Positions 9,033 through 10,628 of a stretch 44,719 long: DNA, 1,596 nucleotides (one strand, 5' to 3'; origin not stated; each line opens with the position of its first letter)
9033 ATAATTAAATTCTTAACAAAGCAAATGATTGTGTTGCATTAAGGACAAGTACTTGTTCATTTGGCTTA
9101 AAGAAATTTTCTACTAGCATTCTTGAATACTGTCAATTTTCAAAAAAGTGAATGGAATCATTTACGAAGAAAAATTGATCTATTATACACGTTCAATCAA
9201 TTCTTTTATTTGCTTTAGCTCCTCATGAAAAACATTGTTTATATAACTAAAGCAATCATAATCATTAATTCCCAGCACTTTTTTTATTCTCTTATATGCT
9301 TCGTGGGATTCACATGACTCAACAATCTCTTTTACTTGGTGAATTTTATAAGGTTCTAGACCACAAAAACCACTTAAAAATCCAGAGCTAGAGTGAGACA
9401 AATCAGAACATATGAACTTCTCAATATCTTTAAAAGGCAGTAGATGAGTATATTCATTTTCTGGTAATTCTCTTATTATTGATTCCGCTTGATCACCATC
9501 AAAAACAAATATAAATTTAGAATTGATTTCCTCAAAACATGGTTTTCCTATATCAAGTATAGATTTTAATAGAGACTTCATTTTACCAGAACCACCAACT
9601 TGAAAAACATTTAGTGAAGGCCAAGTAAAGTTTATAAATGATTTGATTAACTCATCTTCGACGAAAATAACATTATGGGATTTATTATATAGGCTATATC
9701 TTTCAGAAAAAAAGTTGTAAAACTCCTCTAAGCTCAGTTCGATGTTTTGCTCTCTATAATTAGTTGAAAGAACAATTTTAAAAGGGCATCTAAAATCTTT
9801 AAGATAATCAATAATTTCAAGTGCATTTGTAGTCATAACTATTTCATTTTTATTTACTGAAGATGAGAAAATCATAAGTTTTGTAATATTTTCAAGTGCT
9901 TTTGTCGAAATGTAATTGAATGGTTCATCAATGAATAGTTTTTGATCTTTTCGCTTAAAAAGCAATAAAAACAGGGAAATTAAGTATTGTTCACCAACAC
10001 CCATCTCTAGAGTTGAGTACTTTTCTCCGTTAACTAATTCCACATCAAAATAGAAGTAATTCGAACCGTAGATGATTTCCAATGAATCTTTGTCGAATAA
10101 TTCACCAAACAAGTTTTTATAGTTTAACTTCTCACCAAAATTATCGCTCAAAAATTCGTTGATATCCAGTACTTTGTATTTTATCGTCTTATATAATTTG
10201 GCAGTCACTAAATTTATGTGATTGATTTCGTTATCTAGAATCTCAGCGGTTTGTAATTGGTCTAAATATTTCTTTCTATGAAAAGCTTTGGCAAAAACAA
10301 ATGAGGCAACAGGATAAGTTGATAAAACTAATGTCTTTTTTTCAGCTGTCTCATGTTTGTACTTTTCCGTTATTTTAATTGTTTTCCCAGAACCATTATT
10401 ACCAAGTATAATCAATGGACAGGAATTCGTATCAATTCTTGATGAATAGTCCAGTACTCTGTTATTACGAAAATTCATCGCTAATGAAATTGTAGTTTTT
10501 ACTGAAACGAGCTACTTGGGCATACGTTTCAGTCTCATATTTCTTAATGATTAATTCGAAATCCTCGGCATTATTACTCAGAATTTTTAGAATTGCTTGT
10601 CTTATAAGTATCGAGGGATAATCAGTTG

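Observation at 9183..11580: DUF262 protein translationally coupled to an ABC-ATPase/Toprim fusion: unusual two-gene defence candidate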

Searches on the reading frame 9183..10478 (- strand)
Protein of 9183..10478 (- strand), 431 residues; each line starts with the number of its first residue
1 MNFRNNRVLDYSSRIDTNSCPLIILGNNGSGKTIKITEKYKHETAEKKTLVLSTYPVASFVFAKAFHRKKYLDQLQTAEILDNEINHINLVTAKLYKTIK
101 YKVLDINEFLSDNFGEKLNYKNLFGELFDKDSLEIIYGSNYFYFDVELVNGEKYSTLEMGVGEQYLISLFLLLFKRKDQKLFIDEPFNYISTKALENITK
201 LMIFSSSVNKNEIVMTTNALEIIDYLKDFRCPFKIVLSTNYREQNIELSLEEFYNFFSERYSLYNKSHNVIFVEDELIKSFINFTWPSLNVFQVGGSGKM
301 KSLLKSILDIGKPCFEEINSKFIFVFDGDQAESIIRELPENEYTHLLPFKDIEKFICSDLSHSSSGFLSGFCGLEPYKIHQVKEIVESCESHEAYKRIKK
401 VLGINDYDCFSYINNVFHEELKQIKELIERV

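Call 3: search_protein_families(library=pfam, proteins=[window:9183-10478:-], max_evalue=0.1)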
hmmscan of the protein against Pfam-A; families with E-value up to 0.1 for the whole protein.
window:9183-10478:- (431 aa): 2 families
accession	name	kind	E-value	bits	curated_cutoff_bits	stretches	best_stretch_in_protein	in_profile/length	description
PF13304.12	AAA_21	-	0.0035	17.9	27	1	61-217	169-297/304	AAA domain, putative AbiEii toxin, Type IV TA system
PF06771.16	Desmo_N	-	0.076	13.8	25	0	194-241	42-90/97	Viral Desmoplakin N-terminus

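Call 4: search_protein_families(library=padloc, proteins=[window:9183-10478:-], max_evalue=0.1)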
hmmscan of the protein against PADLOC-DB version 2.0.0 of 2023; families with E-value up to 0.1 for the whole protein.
window:9183-10478:- (431 aa): 2 families
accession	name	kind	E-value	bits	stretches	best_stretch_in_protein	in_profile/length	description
PDLC02980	AriA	-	0.0013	16.8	1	150-224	229-304/304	-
PDLC04135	mad3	-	0.0056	14.3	1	66-225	182-329/374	mads_3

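Call 6: search_protein_families(library=padloc, proteins=[window:9183-10478:-], max_evalue=10)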
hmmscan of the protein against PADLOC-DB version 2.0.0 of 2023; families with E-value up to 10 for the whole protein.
window:9183-10478:- (431 aa): 3 families
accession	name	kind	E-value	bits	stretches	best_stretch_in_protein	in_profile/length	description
PDLC02980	AriA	-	0.0013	16.8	1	150-224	229-304/304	-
PDLC04135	mad3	-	0.0056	14.3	1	66-225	182-329/374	mads_3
PDLC02335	AbiLi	-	0.16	9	1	23-229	80-243/326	AbiLi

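Call 13: find_homologous_proteins(query=window:9183-10478:-, max_evalue=0.001)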
Query window:9183-10478:- (431 aa): 1 proteins with E <= 0.001 among 6294 candidates.
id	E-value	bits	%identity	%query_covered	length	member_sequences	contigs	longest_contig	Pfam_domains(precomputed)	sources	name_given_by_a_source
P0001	2.1e-281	951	100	100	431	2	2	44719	-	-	-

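Call 15: search_solved_structures(query=window:9183-10478:-, max_evalue=10)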
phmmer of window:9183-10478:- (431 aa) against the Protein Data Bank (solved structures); distinct sequences matched with E-value up to 10: 14.
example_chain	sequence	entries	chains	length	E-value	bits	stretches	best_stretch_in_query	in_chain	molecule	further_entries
6zvj_1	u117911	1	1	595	0.0078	18.5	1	161-261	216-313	ATP-binding cassette sub-family E member 1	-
3jag_jj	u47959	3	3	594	0.0078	18.5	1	161-261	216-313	ABCE1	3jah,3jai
5lzv_jj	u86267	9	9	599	0.0079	18.5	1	161-261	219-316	ABCE1 | ATP binding cassette subfamily E member 1 | ATP-binding cassette sub-family E member 1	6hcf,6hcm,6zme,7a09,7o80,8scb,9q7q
6yal_k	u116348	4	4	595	0.0085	18.3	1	161-261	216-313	ATP-binding cassette sub-family E member 1 (ABCE1) | ATP binding cassette subfamily E member 1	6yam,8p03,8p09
9h6y_k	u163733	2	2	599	0.0087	18.3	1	161-261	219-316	ATP binding cassette subfamily E member 1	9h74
7a1g_x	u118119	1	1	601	0.17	14.1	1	160-258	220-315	Translation initiation factor RLI1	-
6zce_k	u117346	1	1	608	0.17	14.1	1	160-258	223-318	Translation initiation factor RLI1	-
3j16_B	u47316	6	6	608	0.17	14.1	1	160-258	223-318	Rli1p | TRANSLATION INITIATION FACTOR RLI1 | RLI1 isoform 1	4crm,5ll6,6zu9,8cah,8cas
9u78_A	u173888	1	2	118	0.44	12.7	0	331-356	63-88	Single Chain Protein of De Novo Designed Helix Bundles-4EH2 with KDPV Loop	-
6s8q_J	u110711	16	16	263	0.52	12.5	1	337-385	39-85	Pre-mRNA-processing-splicing factor 8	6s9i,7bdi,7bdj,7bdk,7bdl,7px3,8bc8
4kit_C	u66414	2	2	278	0.57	12.3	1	337-385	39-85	Pre-mRNA-processing-splicing factor 8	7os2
4uyi_A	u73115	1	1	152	1.3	11.2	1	88-166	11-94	STRUCTURE-SPECIFIC ENDONUCLEASE SUBUNIT SLX4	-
9t97_D4a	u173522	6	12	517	2.3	10.3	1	278-327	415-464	Propionyl-CoA carboxylase beta chain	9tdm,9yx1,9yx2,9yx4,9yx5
7lb8_U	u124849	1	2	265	2.6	10.1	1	24-74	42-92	Iron(3+)-hydroxamate import ATP-binding protein FhuC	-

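Call 19: search_protein_families(library=ncbifam, proteins=[window:9183-10478:-], max_evalue=1)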
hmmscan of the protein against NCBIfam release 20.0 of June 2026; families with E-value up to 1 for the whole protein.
window:9183-10478:- (431 aa): 4 families
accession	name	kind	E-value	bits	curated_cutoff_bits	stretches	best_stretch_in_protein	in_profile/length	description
NF000355.4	ribo_prot_ABC_F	equivalog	5.6e-05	22.2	380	1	159-203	430-473/499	ribosomal protection-like ABC-F family protein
NF007863.0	PRK10575.1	equivalog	0.092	12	433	1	24-78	42-97/265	Fe3+-hydroxamate ABC transporter ATP-binding protein FhuC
NF047739.1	antiphage_MADS3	equivalog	0.16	11.1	420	1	140-214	298-370/427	methylation-associated defense system AAA family ATPase MAD3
TIGR03771.1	anch_rpt_ABC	equivalog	0.23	11.1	268.8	0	177-220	131-173/223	anchored repeat-type ABC transporter ATP-binding subunit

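Call 29: search_protein_representatives(protein=window:9183-10478:-)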
Query: 431 residues. Proteins with E-value up to 0.001 (for the whole library): 16; up to 1e-10: 11; up to 1e-30: 7. The best 16 are listed.
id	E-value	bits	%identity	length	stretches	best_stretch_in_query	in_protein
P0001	6.6e-282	950.8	100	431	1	1-431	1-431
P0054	7.9e-67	242.5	35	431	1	1-428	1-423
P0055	6.8e-55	203.1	33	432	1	1-426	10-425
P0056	3.6e-45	171.1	32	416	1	1-426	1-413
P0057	4.6e-38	147.7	34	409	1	2-427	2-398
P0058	5.8e-38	147.4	32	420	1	3-414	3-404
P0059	9.3e-36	140.1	35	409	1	1-413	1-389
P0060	1.2e-30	123.3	34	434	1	1-366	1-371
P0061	1.2e-21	93.6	41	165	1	159-311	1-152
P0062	1.2e-18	83.8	34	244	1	179-406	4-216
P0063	2.1e-14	69.8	32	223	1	202-424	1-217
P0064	1.9e-09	53.5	26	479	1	97-417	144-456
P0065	9.0e-07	44.7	28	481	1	133-418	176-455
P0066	1.1e-05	41.1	25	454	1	105-414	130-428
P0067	1.1e-05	41.0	27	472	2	140-397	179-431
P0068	7.5e-04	35.0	29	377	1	149-293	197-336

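Call 32: search_protein_families(library=pfam, proteins=[P0054, P0055, P0056, P0058, P0064, P0065, P0066, P0067, P0068], max_evalue=0.1)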
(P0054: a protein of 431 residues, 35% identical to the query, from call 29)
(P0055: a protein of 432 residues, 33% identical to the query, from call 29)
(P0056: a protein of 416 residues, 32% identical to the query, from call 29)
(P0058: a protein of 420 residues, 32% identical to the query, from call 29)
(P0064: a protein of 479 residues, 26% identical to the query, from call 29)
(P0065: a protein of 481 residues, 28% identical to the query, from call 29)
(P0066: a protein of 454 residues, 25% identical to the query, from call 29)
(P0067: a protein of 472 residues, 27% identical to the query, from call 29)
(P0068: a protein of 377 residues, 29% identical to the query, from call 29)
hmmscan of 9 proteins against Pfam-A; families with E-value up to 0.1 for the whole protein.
P0054 (431 aa): 4 families
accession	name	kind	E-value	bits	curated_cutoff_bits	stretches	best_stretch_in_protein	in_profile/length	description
PF13304.12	AAA_21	-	0.0032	18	27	0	86-220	183-303/304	AAA domain, putative AbiEii toxin, Type IV TA system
PF06152.16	Phage_min_cap2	-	0.05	13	26.3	1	65-141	21-97/366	Phage minor capsid protein 2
PF01480.22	PWI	-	0.086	13.6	22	0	391-413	9-30/72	PWI domain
PF02463.25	SMC_N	-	0.094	12.6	40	0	13-30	21-38/220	RecF/RecN/SMC N terminal domain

P0055 (432 aa): 4 families
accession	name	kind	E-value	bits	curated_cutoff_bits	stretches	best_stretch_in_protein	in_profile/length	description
PF13175.12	AAA_15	-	4.8e-05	23.6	32.1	0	92-230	248-372/374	AAA ATPase domain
PF00005.33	ABC_tran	-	0.0047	18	25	1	34-197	16-137/137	ABC transporter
PF13304.12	AAA_21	-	0.006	17.1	27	1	123-229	198-300/304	AAA domain, putative AbiEii toxin, Type IV TA system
PF13401.12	AAA_22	-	0.024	15.4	27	0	32-81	8-57/130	AAA domain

P0056 (416 aa): 3 families
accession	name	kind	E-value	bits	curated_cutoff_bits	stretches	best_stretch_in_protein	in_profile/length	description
PF00005.33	ABC_tran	-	0.00025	22.1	25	1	10-49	3-42/137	ABC transporter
PF13304.12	AAA_21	-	0.00028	21.5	27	1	70-217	166-304/304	AAA domain, putative AbiEii toxin, Type IV TA system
PF12550.13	GCR1_C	-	0.0039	17.9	23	0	217-267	16-66/80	Transcriptional activator of glycolytic enzymes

P0058 (420 aa): 3 families
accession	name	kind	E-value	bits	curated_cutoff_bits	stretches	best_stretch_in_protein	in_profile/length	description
PF13304.12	AAA_21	-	0.002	18.7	27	1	100-219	186-299/304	AAA domain, putative AbiEii toxin, Type IV TA system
PF02463.25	SMC_N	-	0.012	15.5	40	0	163-223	144-202/220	RecF/RecN/SMC N terminal domain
PF20849.2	TelK_muzzle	-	0.069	13.6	27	0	68-134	47-115/118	Protelomerase, muzzle domain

P0064 (479 aa): 13 families
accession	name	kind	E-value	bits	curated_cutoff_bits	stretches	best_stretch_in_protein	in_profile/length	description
PF13175.12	AAA_15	-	9.1e-21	75.3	32.1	2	81-265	210-373/374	AAA ATPase domain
PF13304.12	AAA_21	-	1.5e-16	61.8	27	2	195-266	234-303/304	AAA domain, putative AbiEii toxin, Type IV TA system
PF13476.12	AAA_23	-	8.3e-10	40.1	27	1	35-166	12-142/201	AAA domain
PF02463.25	SMC_N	-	3.6e-08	33.5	40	1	37-272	19-207/220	RecF/RecN/SMC N terminal domain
PF00005.33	ABC_tran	-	8.3e-06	26.9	25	1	42-76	11-47/137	ABC transporter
PF13555.12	AAA_29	-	4.6e-05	23.5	27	1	37-76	16-57/61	P-loop containing region of AAA domain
PF13401.12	AAA_22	-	0.00042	21.1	27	1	41-90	4-41/130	AAA domain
PF11398.14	DUF2813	-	0.004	17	21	0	219-282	282-341/372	Protein of unknown function (DUF2813)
PF19993.5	DO-GTPase2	-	0.012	15.7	27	1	46-70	4-28/226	Double-GTPase 2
PF20720.3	nSTAND3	-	0.025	14.7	27.2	0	45-68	20-43/155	Novel STAND NTPase 3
PF04310.18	MukB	-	0.048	13.8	23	0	23-66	7-50/226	MukB N-terminal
PF12128.14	DUF3584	-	0.053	11.4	31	1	43-62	18-37/1191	Protein of unknown function (DUF3584)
PF05729.18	NACHT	-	0.067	13.5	26.7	0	46-72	4-30/167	NACHT domain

P0065 (481 aa): 20 families
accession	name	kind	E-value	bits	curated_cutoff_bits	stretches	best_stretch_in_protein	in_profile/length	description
PF13304.12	AAA_21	-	1.2e-17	65.4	27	2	188-268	224-304/304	AAA domain, putative AbiEii toxin, Type IV TA system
PF13175.12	AAA_15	-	7.4e-13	49.3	32.1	2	219-267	326-374/374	AAA ATPase domain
PF13476.12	AAA_23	-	1.6e-08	35.9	27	1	30-105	5-79/201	AAA domain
PF02463.25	SMC_N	-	0.00025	21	40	1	38-65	18-46/220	RecF/RecN/SMC N terminal domain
PF00005.33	ABC_tran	-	0.0005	21.1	25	1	45-70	12-37/137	ABC transporter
PF13191.12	AAA_16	-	0.001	20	32.6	1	43-71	23-51/167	AAA ATPase domain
PF05729.18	NACHT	-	0.0047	17.2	26.7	1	46-69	2-25/167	NACHT domain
PF13555.12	AAA_29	-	0.0068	16.6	27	1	40-66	17-44/61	P-loop containing region of AAA domain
PF25199.1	nSTAND_NTPase5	-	0.0084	16.4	34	1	43-69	40-66/145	Novel STAND NTPase 5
PF00004.35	AAA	-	0.011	16.6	21.2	1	47-67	1-21/131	ATPase family associated with various cellular activities (AAA)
PF20720.3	nSTAND3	-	0.022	14.9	27.2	0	45-67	18-40/155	Novel STAND NTPase 3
PF03193.22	RsgA_GTPase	-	0.023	15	30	1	41-67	103-129/174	RsgA GTPase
PF13401.12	AAA_22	-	0.025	15.3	27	0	45-66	6-27/130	AAA domain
PF13481.12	AAA_25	-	0.026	14.6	27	0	46-78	35-63/195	AAA domain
PF02492.25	cobW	-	0.042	13.9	20.7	1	45-66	1-22/180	CobW/HypB/UreG, nucleotide-binding domain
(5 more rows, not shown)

P0066 (454 aa): 10 families
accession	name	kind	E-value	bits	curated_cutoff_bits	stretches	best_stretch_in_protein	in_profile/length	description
PF13304.12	AAA_21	-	7.6e-15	56.2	27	1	78-235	170-299/304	AAA domain, putative AbiEii toxin, Type IV TA system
PF13175.12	AAA_15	-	1.3e-10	41.9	32.1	1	89-239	239-374/374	AAA ATPase domain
PF00005.33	ABC_tran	-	1.1e-05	26.5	25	1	39-202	7-135/137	ABC transporter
PF02463.25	SMC_N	-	0.00016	21.6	40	1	46-252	27-213/220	RecF/RecN/SMC N terminal domain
PF13401.12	AAA_22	-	0.0022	18.7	27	1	44-128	6-93/130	AAA domain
PF00004.35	AAA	-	0.0023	18.8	21.2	0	47-165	2-110/131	ATPase family associated with various cellular activities (AAA)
PF25201.1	nSTAND6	-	0.0056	17.2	27.7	1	38-68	13-43/148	Novel STAND NTPase 6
PF01637.24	ATPase_2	-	0.012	15.8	33.2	1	43-117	20-100/225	ATPase domain predominantly from Archaea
PF13166.12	AAA_13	-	0.012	14.7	36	0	171-193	496-518/713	AAA domain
PF13173.12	AAA_14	-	0.045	14.2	27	0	44-96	3-43/129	AAA domain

P0067 (472 aa): 10 families
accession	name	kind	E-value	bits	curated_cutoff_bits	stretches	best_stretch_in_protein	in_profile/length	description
PF13304.12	AAA_21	-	8.5e-13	49.5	27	1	169-261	212-303/304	AAA domain, putative AbiEii toxin, Type IV TA system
PF13175.12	AAA_15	-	7.1e-10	39.5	32.1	2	148-260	249-373/374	AAA ATPase domain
PF13476.12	AAA_23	-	1.4e-05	26.3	27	1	25-81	2-59/201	AAA domain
PF02463.25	SMC_N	-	0.00023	21.1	40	1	38-69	21-52/220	RecF/RecN/SMC N terminal domain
PF00005.33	ABC_tran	-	0.00073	20.6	25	1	41-139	11-89/137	ABC transporter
PF03193.22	RsgA_GTPase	-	0.0093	16.2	30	1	8-65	74-130/174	RsgA GTPase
PF04310.18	MukB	-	0.024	14.8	23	1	32-65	16-50/226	MukB N-terminal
PF13555.12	AAA_29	-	0.029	14.5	27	1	43-65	24-46/61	P-loop containing region of AAA domain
PF13514.12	AAA_27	-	0.045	13.8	22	1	41-65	26-50/206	AAA domain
PF13207.12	AAA_17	-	0.084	13.6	27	0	48-68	2-22/136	AAA domain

P0068 (377 aa): 25 families
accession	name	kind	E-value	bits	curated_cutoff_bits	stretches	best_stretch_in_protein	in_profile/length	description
PF13175.12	AAA_15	-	2.8e-16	60.5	32.1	2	134-269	224-371/374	AAA ATPase domain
PF13304.12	AAA_21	-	1.3e-15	58.7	27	2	145-267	176-298/304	AAA domain, putative AbiEii toxin, Type IV TA system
PF00005.33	ABC_tran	-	7.4e-09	36.8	25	1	36-67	2-33/137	ABC transporter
PF13476.12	AAA_23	-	1.3e-08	36.2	27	1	33-151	8-87/201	AAA domain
PF02463.25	SMC_N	-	2.2e-08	34.2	40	1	30-67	8-46/220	RecF/RecN/SMC N terminal domain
PF13401.12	AAA_22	-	6.5e-07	30.2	27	1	43-266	3-122/130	AAA domain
PF00004.35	AAA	-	5.3e-05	24.1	21.2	0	50-97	3-49/131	ATPase family associated with various cellular activities (AAA)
PF13555.12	AAA_29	-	8.9e-05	22.6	27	1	38-67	15-44/61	P-loop containing region of AAA domain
PF13481.12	AAA_25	-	0.0013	18.9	27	0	31-68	18-56/195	AAA domain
PF03215.21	Rad17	-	0.0024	18.3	23.8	1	43-67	43-67/186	Rad17 P-loop domain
PF13173.12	AAA_14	-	0.0026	18.2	27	0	47-77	4-35/129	AAA domain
PF13514.12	AAA_27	-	0.003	17.6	22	1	37-67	16-48/206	AAA domain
PF05729.18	NACHT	-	0.0036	17.6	26.7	0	48-68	3-23/167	NACHT domain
PF20703.3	nSTAND1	-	0.0083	16.2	27.1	0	29-64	17-52/379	Novel STAND NTPase 1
PF13521.12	AAA_28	-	0.014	16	27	1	49-70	3-23/164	AAA domain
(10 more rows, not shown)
